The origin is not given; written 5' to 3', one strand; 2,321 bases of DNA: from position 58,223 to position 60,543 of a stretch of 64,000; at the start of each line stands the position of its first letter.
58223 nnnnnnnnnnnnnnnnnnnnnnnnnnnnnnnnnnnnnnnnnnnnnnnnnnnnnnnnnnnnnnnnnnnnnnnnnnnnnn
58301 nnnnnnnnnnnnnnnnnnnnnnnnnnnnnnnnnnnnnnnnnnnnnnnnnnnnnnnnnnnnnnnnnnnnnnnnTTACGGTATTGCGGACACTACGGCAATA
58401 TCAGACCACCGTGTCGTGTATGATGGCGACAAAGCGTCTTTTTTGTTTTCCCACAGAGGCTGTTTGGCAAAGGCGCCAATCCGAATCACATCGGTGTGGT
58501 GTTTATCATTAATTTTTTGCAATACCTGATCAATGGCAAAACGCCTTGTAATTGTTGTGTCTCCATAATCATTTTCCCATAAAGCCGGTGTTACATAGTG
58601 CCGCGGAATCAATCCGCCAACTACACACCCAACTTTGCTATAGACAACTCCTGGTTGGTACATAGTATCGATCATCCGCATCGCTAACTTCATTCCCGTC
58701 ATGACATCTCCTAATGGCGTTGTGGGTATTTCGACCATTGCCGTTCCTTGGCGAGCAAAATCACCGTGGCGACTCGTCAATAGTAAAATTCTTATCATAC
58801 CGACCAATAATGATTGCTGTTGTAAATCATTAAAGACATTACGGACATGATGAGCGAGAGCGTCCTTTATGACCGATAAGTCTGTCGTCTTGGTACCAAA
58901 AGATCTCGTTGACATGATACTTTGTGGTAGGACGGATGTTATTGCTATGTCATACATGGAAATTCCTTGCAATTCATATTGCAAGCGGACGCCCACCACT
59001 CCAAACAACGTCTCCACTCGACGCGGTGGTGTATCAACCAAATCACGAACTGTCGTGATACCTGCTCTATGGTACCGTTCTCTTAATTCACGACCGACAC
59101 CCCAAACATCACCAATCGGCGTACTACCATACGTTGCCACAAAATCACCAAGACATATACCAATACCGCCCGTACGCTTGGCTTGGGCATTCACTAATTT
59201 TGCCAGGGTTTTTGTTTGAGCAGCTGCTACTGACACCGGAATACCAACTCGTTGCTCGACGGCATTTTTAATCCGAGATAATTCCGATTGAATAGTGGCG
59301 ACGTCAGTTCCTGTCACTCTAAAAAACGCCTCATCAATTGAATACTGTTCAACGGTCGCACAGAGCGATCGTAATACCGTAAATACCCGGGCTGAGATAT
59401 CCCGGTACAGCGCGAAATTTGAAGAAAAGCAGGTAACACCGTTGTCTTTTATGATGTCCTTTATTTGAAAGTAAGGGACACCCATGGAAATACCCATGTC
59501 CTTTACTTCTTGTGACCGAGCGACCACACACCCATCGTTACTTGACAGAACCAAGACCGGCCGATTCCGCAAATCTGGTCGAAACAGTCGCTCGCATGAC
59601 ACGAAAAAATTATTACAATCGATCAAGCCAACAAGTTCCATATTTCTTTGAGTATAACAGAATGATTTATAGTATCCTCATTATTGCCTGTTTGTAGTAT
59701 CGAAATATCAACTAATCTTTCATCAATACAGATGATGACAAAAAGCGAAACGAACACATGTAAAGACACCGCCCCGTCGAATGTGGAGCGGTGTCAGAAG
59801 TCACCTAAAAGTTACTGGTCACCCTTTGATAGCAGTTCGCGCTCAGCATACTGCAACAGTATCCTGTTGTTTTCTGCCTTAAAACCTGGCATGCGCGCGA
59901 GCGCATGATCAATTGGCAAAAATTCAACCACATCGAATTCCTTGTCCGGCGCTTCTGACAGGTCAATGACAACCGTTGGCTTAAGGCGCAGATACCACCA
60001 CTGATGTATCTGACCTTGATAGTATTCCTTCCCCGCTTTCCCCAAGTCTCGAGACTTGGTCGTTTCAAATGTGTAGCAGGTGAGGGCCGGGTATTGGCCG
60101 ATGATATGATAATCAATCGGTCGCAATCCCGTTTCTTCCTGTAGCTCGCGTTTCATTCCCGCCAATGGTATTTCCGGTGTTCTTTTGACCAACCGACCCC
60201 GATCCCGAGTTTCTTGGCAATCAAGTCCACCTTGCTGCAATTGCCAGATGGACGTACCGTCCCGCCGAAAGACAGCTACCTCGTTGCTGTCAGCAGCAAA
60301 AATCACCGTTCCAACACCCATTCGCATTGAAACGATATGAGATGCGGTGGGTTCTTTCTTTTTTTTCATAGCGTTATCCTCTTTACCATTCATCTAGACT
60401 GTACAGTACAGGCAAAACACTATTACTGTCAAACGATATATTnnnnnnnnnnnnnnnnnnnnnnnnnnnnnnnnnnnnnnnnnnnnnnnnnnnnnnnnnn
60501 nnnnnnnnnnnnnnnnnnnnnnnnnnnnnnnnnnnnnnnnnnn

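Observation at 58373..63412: umuD and umuC separated by GH18 and NUDIX genes, all downstream of a CAP-domain membrane protein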

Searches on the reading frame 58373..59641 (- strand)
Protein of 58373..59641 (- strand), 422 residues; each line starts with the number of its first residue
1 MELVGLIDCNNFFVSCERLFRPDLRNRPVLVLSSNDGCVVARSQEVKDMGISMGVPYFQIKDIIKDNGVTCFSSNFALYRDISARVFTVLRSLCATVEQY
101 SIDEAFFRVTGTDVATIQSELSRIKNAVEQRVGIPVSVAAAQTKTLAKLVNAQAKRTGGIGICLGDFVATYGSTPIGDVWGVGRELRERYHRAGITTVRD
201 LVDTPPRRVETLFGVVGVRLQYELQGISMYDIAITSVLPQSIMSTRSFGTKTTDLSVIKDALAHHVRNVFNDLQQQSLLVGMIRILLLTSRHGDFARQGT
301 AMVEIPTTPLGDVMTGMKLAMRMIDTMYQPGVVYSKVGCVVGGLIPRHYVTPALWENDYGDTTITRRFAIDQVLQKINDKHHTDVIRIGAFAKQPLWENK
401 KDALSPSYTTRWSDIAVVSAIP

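Call 3: search_protein_families(library=pfam, proteins=[window:58373-59641:-], max_evalue=0.01)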
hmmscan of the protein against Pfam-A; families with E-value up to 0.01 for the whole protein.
window:58373-59641:- (422 aa): 3 families
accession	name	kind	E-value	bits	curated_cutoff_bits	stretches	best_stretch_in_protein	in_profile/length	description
PF00817.25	IMS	-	8.1e-36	123.6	23.2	1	7-150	1-146/148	impB/mucB/samB family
PF13438.11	DUF4113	-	2.1e-11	44.1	24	1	371-418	4-51/51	Domain of unknown function (DUF4113)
PF11799.13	IMS_C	-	2.7e-09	37.9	20.7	1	239-349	1-104/109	impB/mucB/samB family C-terminal domain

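Call 4: search_protein_families(library=ncbifam, proteins=[window:58373-59641:-], max_evalue=0.01)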
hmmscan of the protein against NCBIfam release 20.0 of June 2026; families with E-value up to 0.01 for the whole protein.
window:58373-59641:- (422 aa): 10 families
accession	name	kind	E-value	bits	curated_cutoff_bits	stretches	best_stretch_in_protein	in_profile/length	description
NF002955.0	PRK03609.1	subfamily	4.3e-82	276.3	431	1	5-418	3-421/422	translesion error-prone DNA polymerase V subunit UmuC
NF002882.0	PRK03348.1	equivalog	8.4e-40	136.9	389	1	7-345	10-345/461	DNA polymerase IV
NF002751.0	PRK02794.1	equivalog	8.6e-36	123.7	371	1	6-393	42-419/425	DNA polymerase IV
NF002492.0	PRK01810.1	equivalog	4.6e-35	121.1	399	1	7-302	15-313/412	DNA polymerase IV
NF003015.0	PRK03858.1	subfamily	5e-35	121.3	367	1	8-301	13-300/399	DNA polymerase IV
NF002848.0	PRK03103.1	subfamily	2.4e-33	115.2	381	1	4-386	6-386/410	DNA polymerase IV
NF002883.0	PRK03352.1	equivalog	5.2e-32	111.4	330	1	7-310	10-312/347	DNA polymerase IV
NF010731.0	PRK14133.1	equivalog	1.4e-30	106.8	362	1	7-291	8-289/352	DNA polymerase IV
NF002677.0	PRK02406.1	equivalog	1.4e-30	106.6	256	1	7-303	11-307/357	DNA polymerase IV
NF002292.0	PRK01216.1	equivalog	1.6e-21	76.7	339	1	4-275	3-278/351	DNA polymerase IV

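Call 9: find_encoding_contigs(protein=window:58373-59641:-, flank=10000, max_places=10)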
Protein window:58373-59641:- (422 aa): no gene with exactly this product is on record in the collection.

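Call 11: find_related_loci(query=window:58373-59641:-, collection=genome_contigs, flank=10000)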
Query window:58373-59641:- (422 aa) in genome_contigs; peptide patterns used: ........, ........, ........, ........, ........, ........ (x = any residue, [..] = any of these).
600 stretches matched a pattern (row limit reached: there are more); 571 encode a relative of the query (tblastn E <= 1e-3); the best 80 are kept; 80 distinct loci.
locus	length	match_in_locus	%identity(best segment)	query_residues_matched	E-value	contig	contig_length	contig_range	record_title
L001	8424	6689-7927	49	3-418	6e-127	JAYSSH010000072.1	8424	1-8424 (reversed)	MAG: Candidatus Kaiserbacteria bacterium isolate GFS_12189 GFS_12189_71, whole genome shotgun sequence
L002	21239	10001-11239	48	3-418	2e-124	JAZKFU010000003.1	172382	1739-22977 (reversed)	MAG: Patescibacteria group bacterium isolate DC_RB_04_SPN110320-bin016 DCRB04SPN_B016_0_000000000003, whole genome shotg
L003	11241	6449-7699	45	1-420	3e-113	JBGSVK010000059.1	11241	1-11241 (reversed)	MAG: Candidatus Paceibacteria bacterium isolate JTS-AC455 k141_3207429, whole genome shotgun sequence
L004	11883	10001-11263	35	2-420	1e-80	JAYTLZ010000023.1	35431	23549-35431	MAG: Candidatus Paceibacterota bacterium isolate GFS_3417 GFS_3417_22, whole genome shotgun sequence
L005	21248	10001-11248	38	5-415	2e-79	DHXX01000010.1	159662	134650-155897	MAG TPA_asm: Candidatus Saccharibacteria bacterium UBA5145 UBA5145_contig_399, whole genome shotgun sequence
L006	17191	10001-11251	39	6-418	2e-79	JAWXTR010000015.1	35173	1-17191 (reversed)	MAG: Rikenellaceae bacterium isolate FM_28_G117_IV NODE_531_length_35174_cov_4.226856, whole genome shotgun sequence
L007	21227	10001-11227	33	6-418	3e-78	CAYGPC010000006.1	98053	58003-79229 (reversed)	MAG TPA_asm: uncultured Legionellaceae bacterium isolate ERP117304_co3_181 genome assembly, contig: NODE_293_length_9805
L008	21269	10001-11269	33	2-415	8e-78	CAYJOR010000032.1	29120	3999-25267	MAG TPA_asm: uncultured Desulfovibrionaceae bacterium isolate ERP123703_co4_41 genome assembly, contig: NODE_683_length_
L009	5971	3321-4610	35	5-421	1e-77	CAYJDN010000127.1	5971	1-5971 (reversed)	MAG TPA_asm: uncultured Desulfovibrionaceae bacterium isolate ERP123703_co1_132 genome assembly, contig: NODE_13875_leng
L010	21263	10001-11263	36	3-421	3e-77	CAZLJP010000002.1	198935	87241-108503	MAG TPA_asm: uncultured Candidatus Saccharibacteria bacterium isolate SRP193066_co1_131 genome assembly, contig: NODE_96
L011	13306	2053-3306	36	3-415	7e-77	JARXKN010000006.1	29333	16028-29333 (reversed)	MAG: Patescibacteria group bacterium isolate bin06 NODE_426_length_29333_cov_24.793770, whole genome shotgun sequence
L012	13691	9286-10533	39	3-418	9e-77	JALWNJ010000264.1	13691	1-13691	MAG: Gammaproteobacteria bacterium isolate M17_metabat2_scaf2bin.250 M17_NODE_4339_length_13691_cov_1.820112, whole geno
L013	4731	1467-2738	36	3-421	2e-76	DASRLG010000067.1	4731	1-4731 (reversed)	MAG TPA_asm: Candidatus Dormiibacterota bacterium isolate SMAG_U10182 k141_491774, whole genome shotgun sequence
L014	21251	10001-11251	36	3-418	3e-76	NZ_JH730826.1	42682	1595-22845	Pseudomonas gingeri NCPPB 3146 = LMG 5327 strain NCPPB 3146 scf_18585_594, whole genome shotgun sequence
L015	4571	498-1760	37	3-418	2e-76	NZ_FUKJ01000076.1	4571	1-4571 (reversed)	Crenothrix polyspora isolate RSM_CP2, whole genome shotgun sequence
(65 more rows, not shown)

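Call 37: search_protein_families(library=pfam, proteins=[L003:5949-6443:-, L003:5379-5906:-, L002:8089-8439:-, L001:4800-5096:-], max_evalue=0.01)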
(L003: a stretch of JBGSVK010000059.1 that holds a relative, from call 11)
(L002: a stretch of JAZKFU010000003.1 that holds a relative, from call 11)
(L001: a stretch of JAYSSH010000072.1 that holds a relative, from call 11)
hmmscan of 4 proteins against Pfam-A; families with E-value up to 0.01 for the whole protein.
L003:5949-6443:- (164 aa): 1 family
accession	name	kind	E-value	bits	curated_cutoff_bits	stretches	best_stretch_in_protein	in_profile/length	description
PF00293.34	NUDIX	-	1.9e-16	60.7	21.1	1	14-148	3-129/134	NUDIX domain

L003:5379-5906:- (175 aa): 1 family
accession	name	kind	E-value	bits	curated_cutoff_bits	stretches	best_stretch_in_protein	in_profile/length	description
PF00300.27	His_Phos_1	-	4.3e-42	144.4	21.7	1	3-158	1-159/194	Histidine phosphatase superfamily (branch 1)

L002:8089-8439:- (116 aa): 0 families

L001:4800-5096:- (98 aa): 0 families

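Call 40: search_protein_families(library=ncbifam, proteins=[L003:5949-6443:-], max_evalue=0.001)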
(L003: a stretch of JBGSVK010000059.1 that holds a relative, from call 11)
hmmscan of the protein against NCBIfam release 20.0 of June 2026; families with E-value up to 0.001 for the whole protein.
L003:5949-6443:- (164 aa): 10 families
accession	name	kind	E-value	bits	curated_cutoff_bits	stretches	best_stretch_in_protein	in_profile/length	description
NF001937.0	PRK00714.1-4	equivalog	3.2e-25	88.6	139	1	10-161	4-155/161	RNA pyrophosphohydrolase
NF001936.0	PRK00714.1-3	equivalog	1.7e-24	86.4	118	1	22-161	19-153/155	RNA pyrophosphohydrolase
NF001934.0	PRK00714.1-1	equivalog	2.9e-23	82.2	241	1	10-162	4-156/176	RNA pyrophosphohydrolase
NF001938.0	PRK00714.1-5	equivalog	9.6e-23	80.4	116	1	8-159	7-168/172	RNA pyrophosphohydrolase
NF001935.0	PRK00714.1-2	equivalog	2.6e-15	56.4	259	1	11-152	5-146/183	RNA pyrophosphohydrolase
NF006961.0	PRK09438.1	equivalog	8.5e-14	51.3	103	1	20-137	14-128/151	dihydroneopterin triphosphate diphosphatase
NF006530.0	PRK08999.1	equivalog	1.5e-05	24.3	245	1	19-72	11-67/315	Nudix family hydrolase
NF007834.0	PRK10546.1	equivalog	0.00019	21.3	156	1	21-68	10-60/135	pyrimidine (deoxy)nucleoside triphosphate diphosphatase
TIGR00586.1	mutt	equivalog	0.00023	21.2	97.9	1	19-73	10-67/129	8-oxo-dGTP diphosphatase MutT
NF012016.0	PRK15472.1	equivalog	0.00026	20.7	95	1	19-138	8-122/141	nucleoside triphosphatase NudI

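Call 54: search_solved_structures(query=window:58373-59641:-, show_alignments=1, max_evalue=1e-20)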
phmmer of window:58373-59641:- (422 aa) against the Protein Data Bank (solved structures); distinct sequences matched with E-value up to 1e-20: 5.
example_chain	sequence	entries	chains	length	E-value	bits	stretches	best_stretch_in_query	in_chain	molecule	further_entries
7yll_A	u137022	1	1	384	1.6e-23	86.7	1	7-276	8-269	DNA polymerase IV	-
6jun_F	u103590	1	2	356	1.7e-21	80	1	7-315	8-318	DNA polymerase IV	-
6juo_A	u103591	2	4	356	1.9e-21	79.9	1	7-315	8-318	DNA polymerase IV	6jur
6jum_A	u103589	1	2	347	4.3e-21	78.7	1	7-314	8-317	DNA polymerase IV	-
4dez_A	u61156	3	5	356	4.8e-21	78.5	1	7-315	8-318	DNA polymerase IV 1 | DNA polymerase IV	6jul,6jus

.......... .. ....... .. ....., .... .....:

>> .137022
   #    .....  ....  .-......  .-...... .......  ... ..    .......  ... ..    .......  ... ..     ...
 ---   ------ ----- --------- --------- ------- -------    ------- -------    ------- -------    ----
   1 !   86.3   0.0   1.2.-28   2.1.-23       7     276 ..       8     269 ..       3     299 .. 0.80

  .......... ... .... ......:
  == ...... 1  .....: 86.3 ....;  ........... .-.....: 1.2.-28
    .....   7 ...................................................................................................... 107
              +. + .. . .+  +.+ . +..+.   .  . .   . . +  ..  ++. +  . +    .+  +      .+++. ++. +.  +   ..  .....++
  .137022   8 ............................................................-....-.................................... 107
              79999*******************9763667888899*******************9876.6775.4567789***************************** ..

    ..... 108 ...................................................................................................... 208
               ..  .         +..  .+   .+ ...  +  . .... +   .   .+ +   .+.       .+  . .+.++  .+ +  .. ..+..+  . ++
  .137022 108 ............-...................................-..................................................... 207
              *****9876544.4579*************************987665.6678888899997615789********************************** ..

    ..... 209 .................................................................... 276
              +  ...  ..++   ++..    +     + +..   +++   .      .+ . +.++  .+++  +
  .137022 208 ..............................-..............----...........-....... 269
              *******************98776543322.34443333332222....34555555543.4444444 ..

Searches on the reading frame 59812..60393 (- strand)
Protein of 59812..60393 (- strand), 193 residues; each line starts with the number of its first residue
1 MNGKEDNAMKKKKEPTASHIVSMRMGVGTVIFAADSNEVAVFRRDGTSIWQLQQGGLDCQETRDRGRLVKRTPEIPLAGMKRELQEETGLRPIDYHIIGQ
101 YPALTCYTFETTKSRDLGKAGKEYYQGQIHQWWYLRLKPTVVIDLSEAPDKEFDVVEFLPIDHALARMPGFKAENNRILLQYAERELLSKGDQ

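Call 3: search_protein_families(library=pfam, proteins=[window:59812-60393:-], max_evalue=0.01)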
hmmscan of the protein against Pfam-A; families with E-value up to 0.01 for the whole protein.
window:59812-60393:- (193 aa): 1 family
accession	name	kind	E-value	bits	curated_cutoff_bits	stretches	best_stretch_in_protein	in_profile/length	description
PF00293.34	NUDIX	-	4.9e-06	27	21.1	1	26-168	5-123/134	NUDIX domain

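Call 4: search_protein_families(library=ncbifam, proteins=[window:59812-60393:-], max_evalue=0.01)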
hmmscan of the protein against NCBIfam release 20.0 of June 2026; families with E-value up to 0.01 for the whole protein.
window:59812-60393:- (193 aa): 5 families
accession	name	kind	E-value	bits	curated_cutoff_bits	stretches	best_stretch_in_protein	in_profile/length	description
NF001936.0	PRK00714.1-3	equivalog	8.8e-15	54.9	118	1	24-186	7-152/155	RNA pyrophosphohydrolase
NF001937.0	PRK00714.1-4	equivalog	4.8e-12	45.8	139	1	23-177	7-145/161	RNA pyrophosphohydrolase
NF001938.0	PRK00714.1-5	equivalog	3.7e-10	39.4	116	1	20-173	9-156/172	RNA pyrophosphohydrolase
NF001935.0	PRK00714.1-2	equivalog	1.3e-09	37.8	259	1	24-162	8-130/183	RNA pyrophosphohydrolase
NF001934.0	PRK00714.1-1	equivalog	1.3e-08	34.5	241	1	23-179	7-147/176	RNA pyrophosphohydrolase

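Call 55: search_solved_structures(query=window:59812-60393:-, max_evalue=0.01, show_alignments=1)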
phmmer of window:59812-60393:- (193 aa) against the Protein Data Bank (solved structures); distinct sequences matched with E-value up to 0.01: 1.
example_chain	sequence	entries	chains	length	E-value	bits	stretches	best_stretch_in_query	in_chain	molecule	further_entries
1f3y_A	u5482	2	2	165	0.0044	19.8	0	23-136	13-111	DIADENOSINE 5',5'''-P1,P4-TETRAPHOSPHATE HYDROLASE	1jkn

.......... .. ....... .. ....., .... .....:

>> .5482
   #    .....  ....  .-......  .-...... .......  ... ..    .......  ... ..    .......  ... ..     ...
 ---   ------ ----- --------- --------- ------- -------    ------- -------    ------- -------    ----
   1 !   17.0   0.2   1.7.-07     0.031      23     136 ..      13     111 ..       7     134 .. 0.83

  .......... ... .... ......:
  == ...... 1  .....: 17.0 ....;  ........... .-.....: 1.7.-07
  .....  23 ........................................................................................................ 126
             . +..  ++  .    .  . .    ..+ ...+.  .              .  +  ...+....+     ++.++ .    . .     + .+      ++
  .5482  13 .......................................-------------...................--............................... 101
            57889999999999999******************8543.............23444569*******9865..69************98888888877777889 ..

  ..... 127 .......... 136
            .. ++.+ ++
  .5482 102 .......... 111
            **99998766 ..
